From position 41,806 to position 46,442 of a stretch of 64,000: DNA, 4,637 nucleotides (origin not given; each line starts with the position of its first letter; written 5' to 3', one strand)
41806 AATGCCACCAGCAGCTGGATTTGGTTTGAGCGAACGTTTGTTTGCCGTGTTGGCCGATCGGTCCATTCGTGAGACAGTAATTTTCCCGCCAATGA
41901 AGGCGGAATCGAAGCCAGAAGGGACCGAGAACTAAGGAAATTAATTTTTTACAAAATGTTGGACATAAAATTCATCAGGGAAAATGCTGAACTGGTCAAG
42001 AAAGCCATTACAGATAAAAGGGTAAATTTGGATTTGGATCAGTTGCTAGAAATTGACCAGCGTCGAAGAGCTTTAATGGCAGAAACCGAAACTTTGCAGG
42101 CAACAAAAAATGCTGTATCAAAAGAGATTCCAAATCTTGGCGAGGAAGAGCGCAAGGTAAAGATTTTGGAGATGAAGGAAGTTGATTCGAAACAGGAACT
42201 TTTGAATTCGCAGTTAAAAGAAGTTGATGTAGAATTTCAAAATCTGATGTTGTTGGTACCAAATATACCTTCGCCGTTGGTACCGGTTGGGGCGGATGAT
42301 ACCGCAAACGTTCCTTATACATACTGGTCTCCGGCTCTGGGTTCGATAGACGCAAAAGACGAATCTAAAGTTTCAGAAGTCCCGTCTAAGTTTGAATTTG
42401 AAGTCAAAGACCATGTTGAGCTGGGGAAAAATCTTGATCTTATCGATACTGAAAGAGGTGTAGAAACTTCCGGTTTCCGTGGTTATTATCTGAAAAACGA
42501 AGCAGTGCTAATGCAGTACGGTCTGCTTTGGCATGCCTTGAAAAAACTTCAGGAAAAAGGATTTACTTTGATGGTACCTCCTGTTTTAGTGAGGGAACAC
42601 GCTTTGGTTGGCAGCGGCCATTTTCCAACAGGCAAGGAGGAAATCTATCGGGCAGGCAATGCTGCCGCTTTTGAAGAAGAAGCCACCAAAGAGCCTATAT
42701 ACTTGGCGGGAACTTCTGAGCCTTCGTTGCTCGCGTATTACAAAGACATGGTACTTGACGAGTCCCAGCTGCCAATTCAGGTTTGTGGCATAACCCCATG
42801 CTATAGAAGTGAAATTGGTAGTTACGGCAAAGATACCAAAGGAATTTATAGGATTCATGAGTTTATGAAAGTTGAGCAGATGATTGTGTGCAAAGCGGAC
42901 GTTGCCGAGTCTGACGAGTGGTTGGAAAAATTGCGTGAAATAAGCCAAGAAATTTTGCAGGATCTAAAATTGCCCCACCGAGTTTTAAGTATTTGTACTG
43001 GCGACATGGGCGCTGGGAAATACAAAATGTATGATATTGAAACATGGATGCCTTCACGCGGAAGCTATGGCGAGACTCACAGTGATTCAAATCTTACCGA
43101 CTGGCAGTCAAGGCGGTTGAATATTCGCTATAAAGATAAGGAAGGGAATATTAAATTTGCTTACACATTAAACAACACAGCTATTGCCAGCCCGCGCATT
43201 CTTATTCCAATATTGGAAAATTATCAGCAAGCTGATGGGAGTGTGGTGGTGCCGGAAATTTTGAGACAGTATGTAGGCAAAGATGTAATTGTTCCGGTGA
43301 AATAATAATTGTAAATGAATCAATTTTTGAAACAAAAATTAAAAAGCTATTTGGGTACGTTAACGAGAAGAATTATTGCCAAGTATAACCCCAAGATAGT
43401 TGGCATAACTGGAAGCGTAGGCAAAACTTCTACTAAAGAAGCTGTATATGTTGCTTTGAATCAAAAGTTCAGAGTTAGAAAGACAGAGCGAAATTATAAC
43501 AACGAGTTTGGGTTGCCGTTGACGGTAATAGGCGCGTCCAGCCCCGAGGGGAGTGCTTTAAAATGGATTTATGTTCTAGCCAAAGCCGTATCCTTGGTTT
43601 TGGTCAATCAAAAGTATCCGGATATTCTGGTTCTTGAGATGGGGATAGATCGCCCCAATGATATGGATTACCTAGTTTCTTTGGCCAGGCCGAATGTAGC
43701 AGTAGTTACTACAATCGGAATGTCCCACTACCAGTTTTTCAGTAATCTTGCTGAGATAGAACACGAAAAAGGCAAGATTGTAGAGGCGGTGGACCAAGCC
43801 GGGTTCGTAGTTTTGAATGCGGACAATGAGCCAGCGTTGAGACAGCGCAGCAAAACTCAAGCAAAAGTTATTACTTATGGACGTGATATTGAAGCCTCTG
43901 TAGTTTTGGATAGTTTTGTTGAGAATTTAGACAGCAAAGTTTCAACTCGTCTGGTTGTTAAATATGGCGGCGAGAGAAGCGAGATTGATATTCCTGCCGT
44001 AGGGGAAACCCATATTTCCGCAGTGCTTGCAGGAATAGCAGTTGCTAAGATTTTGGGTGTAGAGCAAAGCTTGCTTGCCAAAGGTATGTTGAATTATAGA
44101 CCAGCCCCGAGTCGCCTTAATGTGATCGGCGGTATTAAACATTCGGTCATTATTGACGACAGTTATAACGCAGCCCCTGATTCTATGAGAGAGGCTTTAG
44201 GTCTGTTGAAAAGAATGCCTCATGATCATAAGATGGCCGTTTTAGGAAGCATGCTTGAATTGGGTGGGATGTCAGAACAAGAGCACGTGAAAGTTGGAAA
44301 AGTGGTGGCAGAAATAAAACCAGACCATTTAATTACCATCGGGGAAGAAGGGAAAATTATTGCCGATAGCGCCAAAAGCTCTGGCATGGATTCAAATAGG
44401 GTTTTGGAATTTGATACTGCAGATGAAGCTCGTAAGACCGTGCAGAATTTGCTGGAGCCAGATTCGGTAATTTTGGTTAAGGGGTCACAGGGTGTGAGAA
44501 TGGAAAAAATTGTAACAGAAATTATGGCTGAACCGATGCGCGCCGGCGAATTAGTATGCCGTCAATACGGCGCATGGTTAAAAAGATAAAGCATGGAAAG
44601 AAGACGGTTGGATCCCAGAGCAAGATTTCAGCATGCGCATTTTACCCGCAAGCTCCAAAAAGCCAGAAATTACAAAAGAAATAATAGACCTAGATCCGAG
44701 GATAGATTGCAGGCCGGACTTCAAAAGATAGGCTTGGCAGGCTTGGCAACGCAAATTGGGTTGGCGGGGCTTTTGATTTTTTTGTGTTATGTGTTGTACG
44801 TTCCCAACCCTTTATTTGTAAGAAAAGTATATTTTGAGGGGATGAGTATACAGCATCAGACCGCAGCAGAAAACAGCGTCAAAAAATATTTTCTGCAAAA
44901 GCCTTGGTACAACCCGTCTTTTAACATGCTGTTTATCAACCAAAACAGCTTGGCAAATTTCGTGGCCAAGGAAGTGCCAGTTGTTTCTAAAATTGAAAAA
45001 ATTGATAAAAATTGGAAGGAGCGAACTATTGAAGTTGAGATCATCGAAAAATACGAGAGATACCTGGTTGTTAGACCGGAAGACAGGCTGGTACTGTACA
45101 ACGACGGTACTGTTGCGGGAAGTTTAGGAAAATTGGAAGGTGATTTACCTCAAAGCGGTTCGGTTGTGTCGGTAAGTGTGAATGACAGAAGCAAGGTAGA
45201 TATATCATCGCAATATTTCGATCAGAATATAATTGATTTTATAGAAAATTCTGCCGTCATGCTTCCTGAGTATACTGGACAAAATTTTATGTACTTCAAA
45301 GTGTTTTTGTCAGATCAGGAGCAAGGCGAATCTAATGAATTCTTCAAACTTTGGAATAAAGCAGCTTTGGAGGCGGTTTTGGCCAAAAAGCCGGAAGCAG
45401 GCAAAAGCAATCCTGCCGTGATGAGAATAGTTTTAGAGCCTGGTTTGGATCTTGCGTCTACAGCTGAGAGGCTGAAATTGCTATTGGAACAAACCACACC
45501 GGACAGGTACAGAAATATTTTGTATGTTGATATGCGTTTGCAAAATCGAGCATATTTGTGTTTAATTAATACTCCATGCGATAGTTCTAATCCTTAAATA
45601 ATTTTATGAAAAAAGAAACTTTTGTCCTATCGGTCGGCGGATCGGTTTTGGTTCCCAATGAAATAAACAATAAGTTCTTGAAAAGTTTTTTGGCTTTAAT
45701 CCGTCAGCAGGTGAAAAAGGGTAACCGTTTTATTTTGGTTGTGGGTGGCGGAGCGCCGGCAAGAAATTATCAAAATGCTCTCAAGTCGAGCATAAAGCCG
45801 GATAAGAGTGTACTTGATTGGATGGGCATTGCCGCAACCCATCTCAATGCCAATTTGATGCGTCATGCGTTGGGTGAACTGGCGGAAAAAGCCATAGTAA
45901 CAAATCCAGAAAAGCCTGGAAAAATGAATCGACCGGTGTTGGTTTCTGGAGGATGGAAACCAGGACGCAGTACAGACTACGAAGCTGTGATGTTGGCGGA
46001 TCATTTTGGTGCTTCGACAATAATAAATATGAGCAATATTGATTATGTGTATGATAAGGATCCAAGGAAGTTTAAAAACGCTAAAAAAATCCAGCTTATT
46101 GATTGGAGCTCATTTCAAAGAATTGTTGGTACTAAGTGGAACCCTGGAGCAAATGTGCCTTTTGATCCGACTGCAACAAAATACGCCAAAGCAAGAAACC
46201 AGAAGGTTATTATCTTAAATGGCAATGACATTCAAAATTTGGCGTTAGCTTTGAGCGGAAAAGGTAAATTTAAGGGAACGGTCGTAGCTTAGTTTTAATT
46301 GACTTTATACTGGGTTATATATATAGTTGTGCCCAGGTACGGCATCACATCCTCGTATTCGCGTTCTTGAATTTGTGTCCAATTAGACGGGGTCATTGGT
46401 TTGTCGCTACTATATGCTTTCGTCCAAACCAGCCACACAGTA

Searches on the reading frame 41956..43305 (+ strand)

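Call 62: search_protein_families(library=pfam, proteins=[window:41956-43305:+], max_evalue=0.001)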
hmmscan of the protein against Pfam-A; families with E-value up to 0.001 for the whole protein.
window:41956-43305:+ (449 aa): 2 families
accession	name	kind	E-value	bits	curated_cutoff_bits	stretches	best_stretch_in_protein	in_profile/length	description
PF00587.30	tRNA-synt_2b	-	1.4e-30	107.1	29.3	1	244-423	7-179/179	tRNA synthetase class II core domain (G, H, P, S and T)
PF02403.27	Seryl_tRNA_N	-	2.3e-23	82.9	28.2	1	1-105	1-108/108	Seryl-tRNA synthetase N-terminal domain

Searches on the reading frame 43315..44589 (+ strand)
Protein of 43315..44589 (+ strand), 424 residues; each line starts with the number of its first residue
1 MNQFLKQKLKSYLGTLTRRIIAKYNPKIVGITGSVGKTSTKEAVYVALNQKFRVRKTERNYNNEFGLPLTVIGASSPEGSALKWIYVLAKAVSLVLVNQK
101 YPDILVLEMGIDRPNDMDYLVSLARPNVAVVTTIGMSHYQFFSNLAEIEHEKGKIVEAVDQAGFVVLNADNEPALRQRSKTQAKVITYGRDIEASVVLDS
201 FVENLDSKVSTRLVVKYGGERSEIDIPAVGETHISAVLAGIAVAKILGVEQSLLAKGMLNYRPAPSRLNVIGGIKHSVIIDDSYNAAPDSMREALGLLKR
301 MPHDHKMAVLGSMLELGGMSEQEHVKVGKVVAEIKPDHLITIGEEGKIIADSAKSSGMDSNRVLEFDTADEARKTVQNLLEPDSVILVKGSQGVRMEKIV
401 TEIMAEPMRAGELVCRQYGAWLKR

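Call 62: search_protein_families(library=pfam, proteins=[window:43315-44589:+], max_evalue=0.001)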
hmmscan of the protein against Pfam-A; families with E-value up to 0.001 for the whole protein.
window:43315-44589:+ (424 aa): 2 families
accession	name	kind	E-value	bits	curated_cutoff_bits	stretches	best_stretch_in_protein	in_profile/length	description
PF08245.18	Mur_ligase_M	-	1.3e-30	107.3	24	2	99-244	54-200/200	Mur ligase middle domain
PF02875.26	Mur_ligase_C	-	3.6e-19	70.3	28.4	1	267-391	2-126/127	Mur ligase, glutamate ligase domain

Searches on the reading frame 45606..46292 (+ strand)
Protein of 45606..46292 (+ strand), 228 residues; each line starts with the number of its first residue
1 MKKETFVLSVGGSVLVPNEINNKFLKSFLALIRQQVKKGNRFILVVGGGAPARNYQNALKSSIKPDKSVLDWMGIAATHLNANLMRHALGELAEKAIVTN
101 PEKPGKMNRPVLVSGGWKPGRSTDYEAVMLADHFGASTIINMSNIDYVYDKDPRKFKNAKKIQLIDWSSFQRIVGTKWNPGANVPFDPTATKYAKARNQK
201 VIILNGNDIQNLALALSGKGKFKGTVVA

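Call 62: search_protein_families(library=pfam, proteins=[window:45606-46292:+], max_evalue=0.001)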
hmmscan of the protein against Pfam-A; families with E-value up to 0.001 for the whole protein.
window:45606-46292:+ (228 aa): 1 family
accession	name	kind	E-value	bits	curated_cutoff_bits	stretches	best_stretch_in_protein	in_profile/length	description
PF00696.33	AA_kinase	-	4.9e-29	102.2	24.9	1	5-205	2-234/234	Amino acid kinase family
